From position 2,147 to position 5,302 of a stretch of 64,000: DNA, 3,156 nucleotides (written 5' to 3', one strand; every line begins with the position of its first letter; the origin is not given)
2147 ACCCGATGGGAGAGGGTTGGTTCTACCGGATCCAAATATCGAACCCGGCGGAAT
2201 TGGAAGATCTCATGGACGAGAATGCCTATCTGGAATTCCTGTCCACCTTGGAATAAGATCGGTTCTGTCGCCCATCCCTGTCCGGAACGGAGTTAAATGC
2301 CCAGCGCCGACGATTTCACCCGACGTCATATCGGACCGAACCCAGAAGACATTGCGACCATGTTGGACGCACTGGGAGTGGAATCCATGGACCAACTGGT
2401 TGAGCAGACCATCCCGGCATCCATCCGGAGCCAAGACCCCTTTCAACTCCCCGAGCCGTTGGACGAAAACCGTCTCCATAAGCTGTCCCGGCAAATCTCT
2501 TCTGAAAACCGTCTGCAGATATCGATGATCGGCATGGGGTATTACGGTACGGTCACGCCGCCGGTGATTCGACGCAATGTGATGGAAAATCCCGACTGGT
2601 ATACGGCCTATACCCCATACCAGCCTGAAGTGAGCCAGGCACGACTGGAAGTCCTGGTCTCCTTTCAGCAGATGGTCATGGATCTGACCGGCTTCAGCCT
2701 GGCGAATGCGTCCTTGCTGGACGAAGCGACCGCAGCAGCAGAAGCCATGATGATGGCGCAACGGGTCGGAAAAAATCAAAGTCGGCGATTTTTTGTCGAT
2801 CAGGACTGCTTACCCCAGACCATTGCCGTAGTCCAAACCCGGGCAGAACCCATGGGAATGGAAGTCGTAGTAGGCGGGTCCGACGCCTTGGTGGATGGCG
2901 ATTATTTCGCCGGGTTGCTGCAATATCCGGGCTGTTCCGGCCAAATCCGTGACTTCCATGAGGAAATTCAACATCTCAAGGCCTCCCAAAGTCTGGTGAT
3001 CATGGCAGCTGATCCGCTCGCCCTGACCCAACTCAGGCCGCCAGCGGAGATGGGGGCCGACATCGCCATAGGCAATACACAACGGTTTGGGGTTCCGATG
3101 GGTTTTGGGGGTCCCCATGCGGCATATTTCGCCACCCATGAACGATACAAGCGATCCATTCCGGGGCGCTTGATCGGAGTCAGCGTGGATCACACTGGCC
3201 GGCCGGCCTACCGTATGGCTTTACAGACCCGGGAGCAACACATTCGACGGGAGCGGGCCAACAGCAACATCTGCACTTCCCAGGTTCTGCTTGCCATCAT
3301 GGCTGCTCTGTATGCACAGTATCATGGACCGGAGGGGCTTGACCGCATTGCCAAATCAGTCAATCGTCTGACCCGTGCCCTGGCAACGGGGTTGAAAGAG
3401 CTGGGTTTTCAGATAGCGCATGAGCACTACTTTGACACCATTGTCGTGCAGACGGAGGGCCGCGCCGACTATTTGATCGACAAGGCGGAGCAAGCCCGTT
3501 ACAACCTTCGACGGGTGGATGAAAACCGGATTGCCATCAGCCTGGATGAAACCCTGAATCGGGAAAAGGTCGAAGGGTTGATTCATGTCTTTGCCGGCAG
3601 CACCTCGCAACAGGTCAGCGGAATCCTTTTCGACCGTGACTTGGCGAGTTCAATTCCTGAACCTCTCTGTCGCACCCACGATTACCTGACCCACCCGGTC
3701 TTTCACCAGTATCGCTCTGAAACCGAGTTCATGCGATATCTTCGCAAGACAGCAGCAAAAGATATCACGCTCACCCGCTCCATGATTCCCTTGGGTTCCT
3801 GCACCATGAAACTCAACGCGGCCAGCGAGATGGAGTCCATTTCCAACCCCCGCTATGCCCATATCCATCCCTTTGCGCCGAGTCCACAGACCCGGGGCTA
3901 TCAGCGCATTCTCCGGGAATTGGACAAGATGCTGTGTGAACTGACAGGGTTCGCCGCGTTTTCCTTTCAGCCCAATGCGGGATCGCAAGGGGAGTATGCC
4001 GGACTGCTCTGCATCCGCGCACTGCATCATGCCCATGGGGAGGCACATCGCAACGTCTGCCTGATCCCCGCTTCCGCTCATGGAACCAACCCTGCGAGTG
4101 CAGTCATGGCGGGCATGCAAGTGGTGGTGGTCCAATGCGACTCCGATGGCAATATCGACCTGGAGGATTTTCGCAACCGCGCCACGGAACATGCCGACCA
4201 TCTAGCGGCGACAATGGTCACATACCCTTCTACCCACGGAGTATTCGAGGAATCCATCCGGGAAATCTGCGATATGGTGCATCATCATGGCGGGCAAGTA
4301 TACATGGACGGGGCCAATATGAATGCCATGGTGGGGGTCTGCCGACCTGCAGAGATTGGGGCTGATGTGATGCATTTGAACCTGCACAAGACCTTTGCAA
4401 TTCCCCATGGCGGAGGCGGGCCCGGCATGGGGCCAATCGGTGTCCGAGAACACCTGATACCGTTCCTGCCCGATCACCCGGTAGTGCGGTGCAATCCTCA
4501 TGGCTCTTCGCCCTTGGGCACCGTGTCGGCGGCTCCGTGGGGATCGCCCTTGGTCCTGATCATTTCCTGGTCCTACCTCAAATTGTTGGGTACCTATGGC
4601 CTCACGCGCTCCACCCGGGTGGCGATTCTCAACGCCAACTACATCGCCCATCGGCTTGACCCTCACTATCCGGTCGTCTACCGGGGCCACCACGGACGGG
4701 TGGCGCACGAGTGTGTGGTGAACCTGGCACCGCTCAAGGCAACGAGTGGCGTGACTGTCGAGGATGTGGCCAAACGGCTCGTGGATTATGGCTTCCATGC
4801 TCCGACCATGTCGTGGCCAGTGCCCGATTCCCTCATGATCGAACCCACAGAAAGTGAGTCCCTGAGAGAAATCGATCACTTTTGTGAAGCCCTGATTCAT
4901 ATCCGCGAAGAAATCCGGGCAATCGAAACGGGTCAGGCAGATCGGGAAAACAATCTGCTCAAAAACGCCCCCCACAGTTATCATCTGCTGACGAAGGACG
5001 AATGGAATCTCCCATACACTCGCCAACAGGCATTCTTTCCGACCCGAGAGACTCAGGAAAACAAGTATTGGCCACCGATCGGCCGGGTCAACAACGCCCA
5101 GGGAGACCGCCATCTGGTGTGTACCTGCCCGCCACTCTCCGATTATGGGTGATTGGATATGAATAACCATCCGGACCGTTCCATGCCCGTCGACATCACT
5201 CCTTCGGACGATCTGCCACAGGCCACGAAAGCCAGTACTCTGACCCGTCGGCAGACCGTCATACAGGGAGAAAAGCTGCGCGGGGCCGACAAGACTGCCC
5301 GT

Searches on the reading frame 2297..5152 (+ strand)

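Call 60: search_protein_families(library=pfam, proteins=[window:2297-5152:+], max_evalue=0.00001)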
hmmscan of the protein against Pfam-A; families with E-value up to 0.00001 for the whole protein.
window:2297-5152:+ (951 aa): 3 families
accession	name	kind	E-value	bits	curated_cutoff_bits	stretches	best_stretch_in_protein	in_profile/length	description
PF02347.22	GDC-P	-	1.8e-186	620.6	26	2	9-432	1-429/429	Glycine cleavage system P-protein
PF21478.3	GcvP2_C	-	3.3e-57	192.1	27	1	772-893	1-122/122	Glycine dehydrogenase, C-terminal domain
PF01212.27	Beta_elim_lyase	-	2e-07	31.1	27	1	536-705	31-206/288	Beta-eliminating lyase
